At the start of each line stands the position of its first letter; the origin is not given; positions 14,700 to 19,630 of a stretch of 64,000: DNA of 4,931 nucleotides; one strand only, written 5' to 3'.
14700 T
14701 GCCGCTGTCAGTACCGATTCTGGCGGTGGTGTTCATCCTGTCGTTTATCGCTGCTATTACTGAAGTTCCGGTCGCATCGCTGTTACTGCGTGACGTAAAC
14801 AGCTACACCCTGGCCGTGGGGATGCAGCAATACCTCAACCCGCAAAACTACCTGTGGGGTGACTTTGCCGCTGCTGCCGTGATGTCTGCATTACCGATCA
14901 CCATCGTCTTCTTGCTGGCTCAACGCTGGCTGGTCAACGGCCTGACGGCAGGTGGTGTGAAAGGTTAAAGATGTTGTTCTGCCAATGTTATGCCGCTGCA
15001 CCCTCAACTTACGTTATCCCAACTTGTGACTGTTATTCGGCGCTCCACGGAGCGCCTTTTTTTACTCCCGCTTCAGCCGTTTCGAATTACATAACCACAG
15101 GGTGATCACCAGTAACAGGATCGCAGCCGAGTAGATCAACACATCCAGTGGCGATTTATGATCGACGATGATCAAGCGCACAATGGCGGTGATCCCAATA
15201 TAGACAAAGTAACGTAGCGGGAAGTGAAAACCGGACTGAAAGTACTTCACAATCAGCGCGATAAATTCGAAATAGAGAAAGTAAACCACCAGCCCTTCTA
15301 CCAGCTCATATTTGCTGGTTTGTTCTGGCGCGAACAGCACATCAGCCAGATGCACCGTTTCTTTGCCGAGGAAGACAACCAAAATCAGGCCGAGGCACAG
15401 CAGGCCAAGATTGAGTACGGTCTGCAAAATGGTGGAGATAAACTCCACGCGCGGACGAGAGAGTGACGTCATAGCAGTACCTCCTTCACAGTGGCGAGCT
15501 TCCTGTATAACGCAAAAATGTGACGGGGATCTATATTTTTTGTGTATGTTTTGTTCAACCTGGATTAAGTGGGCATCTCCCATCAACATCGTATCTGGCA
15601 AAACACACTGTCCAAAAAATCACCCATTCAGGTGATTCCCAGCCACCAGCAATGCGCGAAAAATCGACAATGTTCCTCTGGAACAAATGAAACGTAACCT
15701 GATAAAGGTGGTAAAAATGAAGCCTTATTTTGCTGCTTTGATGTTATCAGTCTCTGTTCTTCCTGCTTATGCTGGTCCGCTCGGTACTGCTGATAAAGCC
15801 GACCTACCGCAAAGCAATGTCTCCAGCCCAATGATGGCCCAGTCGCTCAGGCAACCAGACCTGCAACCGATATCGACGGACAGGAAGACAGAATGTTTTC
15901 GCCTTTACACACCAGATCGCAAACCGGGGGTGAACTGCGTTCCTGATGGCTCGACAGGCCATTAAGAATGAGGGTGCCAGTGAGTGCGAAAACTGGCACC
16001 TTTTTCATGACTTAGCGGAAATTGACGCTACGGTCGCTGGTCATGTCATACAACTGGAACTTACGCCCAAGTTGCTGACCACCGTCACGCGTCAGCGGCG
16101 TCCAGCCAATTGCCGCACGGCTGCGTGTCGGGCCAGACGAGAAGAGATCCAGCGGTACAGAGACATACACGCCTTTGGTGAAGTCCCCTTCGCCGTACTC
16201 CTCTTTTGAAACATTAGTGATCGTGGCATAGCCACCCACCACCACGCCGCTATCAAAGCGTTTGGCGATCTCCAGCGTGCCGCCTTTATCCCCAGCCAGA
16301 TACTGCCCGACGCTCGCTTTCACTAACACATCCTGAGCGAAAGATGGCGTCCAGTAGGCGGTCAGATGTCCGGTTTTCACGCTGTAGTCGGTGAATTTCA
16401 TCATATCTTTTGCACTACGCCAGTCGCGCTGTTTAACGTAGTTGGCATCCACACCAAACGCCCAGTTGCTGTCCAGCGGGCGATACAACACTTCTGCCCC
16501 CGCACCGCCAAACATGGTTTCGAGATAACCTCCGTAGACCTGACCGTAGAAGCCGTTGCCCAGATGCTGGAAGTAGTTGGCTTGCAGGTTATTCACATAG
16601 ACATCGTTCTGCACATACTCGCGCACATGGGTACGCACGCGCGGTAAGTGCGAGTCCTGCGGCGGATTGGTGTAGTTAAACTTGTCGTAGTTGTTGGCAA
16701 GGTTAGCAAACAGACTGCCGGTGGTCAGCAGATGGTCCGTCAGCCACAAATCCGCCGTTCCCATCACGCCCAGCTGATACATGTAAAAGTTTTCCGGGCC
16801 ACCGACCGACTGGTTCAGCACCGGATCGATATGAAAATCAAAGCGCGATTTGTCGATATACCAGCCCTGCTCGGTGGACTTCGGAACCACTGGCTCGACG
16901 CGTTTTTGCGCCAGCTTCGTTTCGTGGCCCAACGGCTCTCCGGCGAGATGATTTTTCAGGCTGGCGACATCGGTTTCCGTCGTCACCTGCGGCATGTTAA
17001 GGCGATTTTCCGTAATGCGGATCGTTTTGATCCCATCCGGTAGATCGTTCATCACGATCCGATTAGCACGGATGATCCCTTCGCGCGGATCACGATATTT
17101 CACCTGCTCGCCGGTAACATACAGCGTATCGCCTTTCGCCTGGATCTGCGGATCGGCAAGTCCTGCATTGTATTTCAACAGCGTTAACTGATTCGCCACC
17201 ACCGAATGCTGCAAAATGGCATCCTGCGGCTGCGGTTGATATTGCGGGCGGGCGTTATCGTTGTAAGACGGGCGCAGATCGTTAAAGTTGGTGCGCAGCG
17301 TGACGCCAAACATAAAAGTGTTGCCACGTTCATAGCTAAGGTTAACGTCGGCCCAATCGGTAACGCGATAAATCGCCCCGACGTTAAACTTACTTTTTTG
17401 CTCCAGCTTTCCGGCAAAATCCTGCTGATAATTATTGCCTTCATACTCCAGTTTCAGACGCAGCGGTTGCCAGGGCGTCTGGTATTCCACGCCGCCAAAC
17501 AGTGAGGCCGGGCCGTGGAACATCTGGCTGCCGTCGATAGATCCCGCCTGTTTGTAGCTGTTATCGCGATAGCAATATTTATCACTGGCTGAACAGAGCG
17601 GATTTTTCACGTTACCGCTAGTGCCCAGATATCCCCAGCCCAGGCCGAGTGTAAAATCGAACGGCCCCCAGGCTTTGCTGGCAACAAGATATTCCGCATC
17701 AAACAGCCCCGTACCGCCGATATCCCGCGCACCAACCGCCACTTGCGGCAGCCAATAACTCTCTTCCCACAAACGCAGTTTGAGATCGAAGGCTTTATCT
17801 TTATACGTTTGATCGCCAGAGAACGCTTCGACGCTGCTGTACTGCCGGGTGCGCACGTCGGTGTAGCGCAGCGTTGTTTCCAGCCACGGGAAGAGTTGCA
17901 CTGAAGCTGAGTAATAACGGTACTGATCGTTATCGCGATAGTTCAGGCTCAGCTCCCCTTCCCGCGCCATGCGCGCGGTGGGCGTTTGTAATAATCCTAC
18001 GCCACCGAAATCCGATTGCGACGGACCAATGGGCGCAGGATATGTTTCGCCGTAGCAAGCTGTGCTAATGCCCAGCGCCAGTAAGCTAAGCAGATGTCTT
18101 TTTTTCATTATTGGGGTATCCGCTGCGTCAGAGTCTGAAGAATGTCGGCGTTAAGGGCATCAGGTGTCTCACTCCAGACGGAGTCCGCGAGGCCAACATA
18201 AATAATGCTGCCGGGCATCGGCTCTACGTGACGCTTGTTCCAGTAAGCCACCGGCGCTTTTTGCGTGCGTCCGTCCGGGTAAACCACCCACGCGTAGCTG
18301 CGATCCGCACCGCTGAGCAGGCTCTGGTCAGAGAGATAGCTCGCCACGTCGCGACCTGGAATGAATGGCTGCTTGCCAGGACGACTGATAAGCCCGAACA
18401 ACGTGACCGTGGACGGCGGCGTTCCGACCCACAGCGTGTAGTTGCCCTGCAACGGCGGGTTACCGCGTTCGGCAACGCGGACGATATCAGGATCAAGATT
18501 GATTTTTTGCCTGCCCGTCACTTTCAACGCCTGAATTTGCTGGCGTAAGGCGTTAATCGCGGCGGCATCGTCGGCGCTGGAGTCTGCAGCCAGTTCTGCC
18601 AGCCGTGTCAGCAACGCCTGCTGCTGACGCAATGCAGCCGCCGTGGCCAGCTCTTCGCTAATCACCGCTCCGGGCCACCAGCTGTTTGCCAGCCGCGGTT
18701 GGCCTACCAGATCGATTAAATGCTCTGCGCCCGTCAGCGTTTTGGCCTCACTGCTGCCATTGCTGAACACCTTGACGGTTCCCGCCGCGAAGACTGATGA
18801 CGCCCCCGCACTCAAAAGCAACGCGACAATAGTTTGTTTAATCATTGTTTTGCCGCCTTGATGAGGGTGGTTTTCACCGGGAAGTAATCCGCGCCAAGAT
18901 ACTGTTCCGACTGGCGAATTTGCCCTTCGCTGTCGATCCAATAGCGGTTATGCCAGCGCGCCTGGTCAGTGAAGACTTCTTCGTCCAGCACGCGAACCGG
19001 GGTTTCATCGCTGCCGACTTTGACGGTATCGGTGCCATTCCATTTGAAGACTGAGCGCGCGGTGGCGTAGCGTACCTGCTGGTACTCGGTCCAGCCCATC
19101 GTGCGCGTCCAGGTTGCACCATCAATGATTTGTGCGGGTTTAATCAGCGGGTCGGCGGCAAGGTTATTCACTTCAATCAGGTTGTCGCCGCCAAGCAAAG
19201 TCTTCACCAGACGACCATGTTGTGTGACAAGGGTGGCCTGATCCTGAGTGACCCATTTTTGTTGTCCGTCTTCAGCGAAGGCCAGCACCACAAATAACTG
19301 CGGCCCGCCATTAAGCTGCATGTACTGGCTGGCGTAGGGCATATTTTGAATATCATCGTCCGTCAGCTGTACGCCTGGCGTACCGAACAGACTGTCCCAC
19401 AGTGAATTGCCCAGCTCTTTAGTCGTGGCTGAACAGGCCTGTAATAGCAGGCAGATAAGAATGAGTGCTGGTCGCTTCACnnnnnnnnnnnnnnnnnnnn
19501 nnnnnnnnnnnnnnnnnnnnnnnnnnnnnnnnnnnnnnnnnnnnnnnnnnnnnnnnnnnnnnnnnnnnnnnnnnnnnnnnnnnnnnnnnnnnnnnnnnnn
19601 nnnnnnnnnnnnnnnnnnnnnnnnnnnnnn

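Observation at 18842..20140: yjbEFGH operon: low-complexity secreted YjbE with poly-Thr codon repeat, behind a long AT-rich upstream region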

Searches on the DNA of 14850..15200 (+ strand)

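Call 58: search_dna_similar(query=window:14850-15200:+, collection=ecoli_genomes, mode=near, rows=spread, max_rows=25)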
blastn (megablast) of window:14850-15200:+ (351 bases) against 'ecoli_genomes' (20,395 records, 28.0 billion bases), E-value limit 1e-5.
Records with a match: 5425; places in all: 9056; records where one place covers at least 80% of the query: 1786.
Genomes with a match: 5425 of 5426; with a place that covers at least 80% of the query: 1786. Places per genome that has any: lowest 1, median 2, highest 3. On chromosomes: 9054 places; on plasmids: 2.
Best place of each record, by identity: >=99% 3898; 95-99% 1527.
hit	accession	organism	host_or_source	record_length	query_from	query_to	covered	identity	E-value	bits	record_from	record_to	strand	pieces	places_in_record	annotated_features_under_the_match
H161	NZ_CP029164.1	Escherichia coli strain 104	chicken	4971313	1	351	100%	100.0%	0e+0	649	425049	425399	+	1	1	psiE: phosphate-starvation-inducible protein PsiE | malG: maltose ABC transporter permease MalG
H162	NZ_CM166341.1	Escherichia coli strain CH10508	Homo sapiens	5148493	1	351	100%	99.1%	3e-178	632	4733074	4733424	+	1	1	psiE: phosphate-starvation-inducible protein PsiE | malG: maltose ABC transporter permease MalG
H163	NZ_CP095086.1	Escherichia coli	Homo sapiens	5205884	1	351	100%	98.9%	1e-176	627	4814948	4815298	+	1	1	psiE: phosphate-starvation-inducible protein PsiE | malG: maltose ABC transporter permease MalG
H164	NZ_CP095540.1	Escherichia coli strain GN03204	Homo sapiens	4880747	1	351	100%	98.9%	1e-176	627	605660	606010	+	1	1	psiE: phosphate-starvation-inducible protein PsiE | malG: maltose ABC transporter permease MalG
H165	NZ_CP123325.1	Escherichia coli strain AREA_502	Homo sapiens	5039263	1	351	100%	98.9%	1e-176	627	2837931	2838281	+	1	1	psiE: phosphate-starvation-inducible protein PsiE | malG: maltose ABC transporter permease MalG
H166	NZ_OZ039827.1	Escherichia coli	-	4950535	1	351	100%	98.9%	1e-176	627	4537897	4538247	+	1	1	psiE: phosphate-starvation-inducible protein PsiE | malG: maltose ABC transporter permease MalG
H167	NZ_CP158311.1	Escherichia coli strain CS5L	Chicken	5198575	1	351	100%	98.6%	7e-175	621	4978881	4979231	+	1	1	psiE: phosphate-starvation-inducible protein PsiE | malG: maltose ABC transporter permease MalG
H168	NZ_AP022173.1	Escherichia coli strain WP7-S17-ESBL-01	-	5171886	1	351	100%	98.0%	1e-171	610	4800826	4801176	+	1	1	psiE: phosphate-starvation-inducible protein PsiE | malG: maltose ABC transporter permease MalG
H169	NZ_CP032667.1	Escherichia coli str. K-12 substr. MG1655 strain K-12 ...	Laboratory strain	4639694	1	214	61%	99.5%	2e-105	390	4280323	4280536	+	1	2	malG: maltose ABC transporter permease MalG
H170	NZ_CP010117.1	Escherichia coli strain C2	cow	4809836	1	214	61%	99.5%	2e-105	390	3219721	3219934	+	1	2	malG: maltose ABC transporter permease MalG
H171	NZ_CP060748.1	Escherichia coli strain EC96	Homo sapiens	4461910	1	214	61%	99.5%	2e-105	390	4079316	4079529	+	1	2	malG: maltose ABC transporter permease MalG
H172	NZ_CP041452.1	Escherichia coli strain YPE3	Pork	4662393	1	214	61%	99.5%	2e-105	390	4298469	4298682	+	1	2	malG: maltose ABC transporter permease MalG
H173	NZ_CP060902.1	Escherichia coli strain EC20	Homo sapiens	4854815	1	214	61%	99.5%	2e-105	390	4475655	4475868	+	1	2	malG: maltose ABC transporter permease MalG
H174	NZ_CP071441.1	Escherichia coli strain EcPF20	Homo sapiens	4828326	1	214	61%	99.5%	2e-105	390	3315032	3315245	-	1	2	malG: maltose ABC transporter permease MalG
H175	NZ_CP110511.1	Escherichia coli strain ws5-3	natural water sources close by farm or ...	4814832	1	214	61%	99.5%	2e-105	390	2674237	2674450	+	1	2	malG: maltose ABC transporter permease MalG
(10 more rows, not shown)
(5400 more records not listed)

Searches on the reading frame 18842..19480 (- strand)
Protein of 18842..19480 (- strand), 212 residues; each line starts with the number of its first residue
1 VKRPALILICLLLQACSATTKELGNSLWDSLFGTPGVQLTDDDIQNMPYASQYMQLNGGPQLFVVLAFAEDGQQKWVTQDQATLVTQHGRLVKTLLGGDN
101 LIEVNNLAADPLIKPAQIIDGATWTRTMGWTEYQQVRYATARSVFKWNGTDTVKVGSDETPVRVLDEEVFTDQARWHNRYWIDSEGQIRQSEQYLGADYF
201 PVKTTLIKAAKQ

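Call 20: search_protein_families(library=pfam, proteins=[window:18842-19480:-], max_evalue=0.001)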
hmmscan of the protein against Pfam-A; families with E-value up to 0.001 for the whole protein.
window:18842-19480:- (212 aa): 1 family
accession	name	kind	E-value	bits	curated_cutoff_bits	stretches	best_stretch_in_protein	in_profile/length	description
PF11102.13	YjbF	-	9.1e-63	211.8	25.9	1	25-206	2-188/189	Group 4 capsule polysaccharide lipoprotein gfcB, YjbF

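Call 39: find_related_loci(query=window:18842-19480:-, collection=genome_contigs, flank=2500)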
Query window:18842-19480:- (212 aa) in genome_contigs; peptide patterns used: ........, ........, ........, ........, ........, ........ (x = any residue, [..] = any of these).
131 stretches matched a pattern; 118 encode a relative of the query (tblastn E <= 1e-3); the best 80 are kept; 80 distinct loci.
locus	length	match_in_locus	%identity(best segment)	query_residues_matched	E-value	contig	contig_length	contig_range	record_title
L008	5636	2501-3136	97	1-212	2e-140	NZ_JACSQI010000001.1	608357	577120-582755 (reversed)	Escherichia whittamii strain Sa2BVA5 NODE_1_length_608357_cov_8.774854, whole genome shotgun sequence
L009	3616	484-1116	91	1-211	2e-133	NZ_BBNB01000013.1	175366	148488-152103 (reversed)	Citrobacter sedlakii NBRC 105722, whole genome shotgun sequence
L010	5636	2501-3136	90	1-212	1e-131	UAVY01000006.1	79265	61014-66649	Citrobacter koseri strain NCTC10786 genome assembly, contig: ERS513143SCcontig000006, whole genome shotgun sequence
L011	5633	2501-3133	87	1-211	2e-129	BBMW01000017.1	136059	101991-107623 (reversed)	Citrobacter werkmanii NBRC 105721 DNA, contig: CIWKM17, whole genome shotgun sequence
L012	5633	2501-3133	89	1-211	2e-129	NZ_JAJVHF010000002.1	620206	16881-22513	Huaxiibacter chinensis strain 155047 contig00002, whole genome shotgun sequence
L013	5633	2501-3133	87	1-211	7e-129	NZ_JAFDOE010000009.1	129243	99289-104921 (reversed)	Citrobacter sp. FP75 contig9, whole genome shotgun sequence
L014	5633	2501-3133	88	1-211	2e-128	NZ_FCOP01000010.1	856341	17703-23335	Pseudenterobacter timonensis strain mt20, whole genome shotgun sequence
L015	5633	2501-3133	88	1-211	4e-128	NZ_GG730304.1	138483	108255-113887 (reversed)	Citrobacter youngae ATCC 29220 Scfld5, whole genome shotgun sequence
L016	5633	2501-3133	89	1-211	7e-128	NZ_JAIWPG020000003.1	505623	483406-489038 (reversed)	Lelliottia sp. WAP21 3, whole genome shotgun sequence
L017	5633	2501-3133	86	1-211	1e-127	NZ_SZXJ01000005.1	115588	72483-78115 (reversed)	Citrobacter sp. wls619 contig37, whole genome shotgun sequence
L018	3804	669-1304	87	1-212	3e-128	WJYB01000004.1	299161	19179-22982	Enterobacteriaceae bacterium RIT714 4, whole genome shotgun sequence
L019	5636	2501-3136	87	1-212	2e-127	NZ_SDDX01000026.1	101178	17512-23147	Lelliottia nimipressuralis strain CCUG 25894 CCUG25894T_0000026, whole genome shotgun sequence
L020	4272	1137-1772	87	1-212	6e-128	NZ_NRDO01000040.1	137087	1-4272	Citrobacter sp. NCU1 contig_40, whole genome shotgun sequence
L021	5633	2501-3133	87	1-211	2e-127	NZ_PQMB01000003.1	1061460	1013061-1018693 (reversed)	Citrobacter amalonaticus strain S646 scaffold3.1, whole genome shotgun sequence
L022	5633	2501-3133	86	1-211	2e-126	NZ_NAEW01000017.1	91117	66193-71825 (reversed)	Citrobacter braakii strain ATCC 51113 CbraakiiATCC_L001_NODE_17_length_91117__28.9404, whole genome shotgun sequence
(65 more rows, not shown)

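Call 61: search_protein_families(library=ncbifam, proteins=[window:18842-19480:-], max_evalue=0.001)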
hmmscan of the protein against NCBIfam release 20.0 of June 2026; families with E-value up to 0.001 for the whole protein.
window:18842-19480:- (212 aa): 0 families

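Call 62: search_solved_structures(query=window:18842-19480:-, max_evalue=0.01)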
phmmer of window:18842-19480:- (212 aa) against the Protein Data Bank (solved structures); distinct sequences matched with E-value up to 0.01: 1.
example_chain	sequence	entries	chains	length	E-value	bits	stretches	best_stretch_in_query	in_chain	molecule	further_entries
2in5_A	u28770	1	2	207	1e-42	149.4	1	27-210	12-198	Hypothetical lipoprotein ymcC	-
